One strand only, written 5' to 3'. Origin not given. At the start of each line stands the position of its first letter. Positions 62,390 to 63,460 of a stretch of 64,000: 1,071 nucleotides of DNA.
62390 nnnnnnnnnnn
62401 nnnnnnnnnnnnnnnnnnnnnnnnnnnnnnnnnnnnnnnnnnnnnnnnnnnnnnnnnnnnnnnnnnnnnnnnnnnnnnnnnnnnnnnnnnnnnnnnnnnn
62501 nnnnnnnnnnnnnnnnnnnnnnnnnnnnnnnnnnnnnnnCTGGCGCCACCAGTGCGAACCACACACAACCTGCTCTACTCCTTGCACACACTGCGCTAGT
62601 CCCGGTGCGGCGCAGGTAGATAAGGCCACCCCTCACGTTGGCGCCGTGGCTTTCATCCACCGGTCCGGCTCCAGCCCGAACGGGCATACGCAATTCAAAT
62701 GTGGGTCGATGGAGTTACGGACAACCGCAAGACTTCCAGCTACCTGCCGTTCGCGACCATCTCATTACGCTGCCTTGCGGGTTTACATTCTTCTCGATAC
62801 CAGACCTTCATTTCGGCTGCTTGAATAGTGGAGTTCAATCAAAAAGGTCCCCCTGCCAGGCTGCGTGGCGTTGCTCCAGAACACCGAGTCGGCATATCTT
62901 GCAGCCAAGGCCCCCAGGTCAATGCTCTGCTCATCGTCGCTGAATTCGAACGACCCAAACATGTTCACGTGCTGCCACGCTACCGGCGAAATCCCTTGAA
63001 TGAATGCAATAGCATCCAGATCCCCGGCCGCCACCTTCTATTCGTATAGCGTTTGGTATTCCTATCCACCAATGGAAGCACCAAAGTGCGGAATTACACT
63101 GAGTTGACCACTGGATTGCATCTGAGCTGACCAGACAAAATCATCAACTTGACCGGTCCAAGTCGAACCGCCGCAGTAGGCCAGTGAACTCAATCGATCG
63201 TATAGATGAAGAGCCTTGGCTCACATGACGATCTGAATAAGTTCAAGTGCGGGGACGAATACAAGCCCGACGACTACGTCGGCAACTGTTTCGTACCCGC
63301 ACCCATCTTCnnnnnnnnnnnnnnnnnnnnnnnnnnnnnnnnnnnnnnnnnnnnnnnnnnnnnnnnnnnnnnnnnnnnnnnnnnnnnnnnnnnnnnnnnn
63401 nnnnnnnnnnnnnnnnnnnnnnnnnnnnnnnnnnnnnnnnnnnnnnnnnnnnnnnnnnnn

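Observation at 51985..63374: Tn402/Tn5053-family transposon with intact-looking IRs but no target duplication; truncates genes on both sides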

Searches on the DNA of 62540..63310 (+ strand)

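Call 38: search_dna_similar(query=window:62540-63310:+, collection=plasmids, mode=distant, max_rows=10)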
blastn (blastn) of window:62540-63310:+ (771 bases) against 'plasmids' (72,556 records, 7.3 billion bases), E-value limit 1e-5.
Records with a match: 22; places in all: 26; records where one place covers at least 80% of the query: 0.
Best place of each record, by identity: 60-80% 22.
By first word of the organism name: Xanthomonas 5; Pseudomonas 5; Rhodanobacter 2; Burkholderia 2; Acidovorax 1; Enterobacter 1; Klebsiella 1; Comamonas 1; Herbaspirillum 1; Azonexus 1; and 2 more.
By predicted mobility (MOB-suite, as given by PLSDB): conjugative 13; non-mobilizable 7; mobilizable 2.
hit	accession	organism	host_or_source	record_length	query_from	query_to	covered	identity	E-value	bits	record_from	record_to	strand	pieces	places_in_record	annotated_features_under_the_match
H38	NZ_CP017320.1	Xanthomonas campestris pv. campestris str. CN18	Brassica juncea var. foliosa,cell ...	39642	334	507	23%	68.5%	9e-6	59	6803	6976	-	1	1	transposase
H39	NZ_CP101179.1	Xanthomonas campestris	-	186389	334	507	23%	68.5%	9e-6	59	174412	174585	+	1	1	Tn3 family transposase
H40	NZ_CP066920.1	Xanthomonas campestris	Brassica rapa subsp. pekinensis,Cell ...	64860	334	507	23%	68.5%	9e-6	59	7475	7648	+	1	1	Tn3 family transposase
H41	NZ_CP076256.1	Xanthomonas translucens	Phalaris arundinacea,whole organism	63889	334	507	23%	68.5%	9e-6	59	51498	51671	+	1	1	Tn3 family transposase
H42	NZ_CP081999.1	Xanthomonas campestris pv. campestris str. CN13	-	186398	334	507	23%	68.5%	9e-6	59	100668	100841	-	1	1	Tn3 family transposase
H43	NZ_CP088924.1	Rhodanobacter thiooxydans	soil,well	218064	398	509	15%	75.9%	3e-12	82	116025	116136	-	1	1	Tn3 family transposase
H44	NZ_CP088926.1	Rhodanobacter denitrificans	soil,well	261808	398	509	15%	75.9%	3e-12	82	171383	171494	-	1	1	Tn3 family transposase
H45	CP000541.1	Acidovorax sp. JS42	-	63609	59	157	13%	73.7%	8e-7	63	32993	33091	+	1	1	putative transposase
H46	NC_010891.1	Pseudomonas sp. CT14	-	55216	59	157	13%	73.7%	8e-7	63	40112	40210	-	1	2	none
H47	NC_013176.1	Pseudomonas putida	-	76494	59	157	13%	73.7%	8e-7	63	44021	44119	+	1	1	IS91 family transposase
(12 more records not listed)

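Call 64: get_annotated_region(hit=H43, flank=300)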
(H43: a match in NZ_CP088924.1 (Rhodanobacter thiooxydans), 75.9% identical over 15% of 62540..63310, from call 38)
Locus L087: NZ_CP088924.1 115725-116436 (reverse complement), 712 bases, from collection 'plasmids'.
description: Rhodanobacter thiooxydans strain FW510-R12 plasmid unnamed, complete sequence
organism: Rhodanobacter thiooxydans (NCBI taxid 416169)
taxonomy: Bacteria; Pseudomonadota; Gammaproteobacteria; Lysobacterales; Rhodanobacteraceae; Rhodanobacter; Rhodanobacter thiooxydans
host: -; source: soil,well; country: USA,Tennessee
typing (MOB-suite, as given by PLSDB): non-mobilizable
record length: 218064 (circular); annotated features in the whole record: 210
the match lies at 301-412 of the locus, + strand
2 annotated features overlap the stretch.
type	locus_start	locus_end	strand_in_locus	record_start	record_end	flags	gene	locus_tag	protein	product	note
CDS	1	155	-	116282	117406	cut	-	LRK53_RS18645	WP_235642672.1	RHS repeat-associated core domain-containing protein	-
CDS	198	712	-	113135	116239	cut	-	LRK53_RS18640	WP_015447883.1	Tn3 family transposase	-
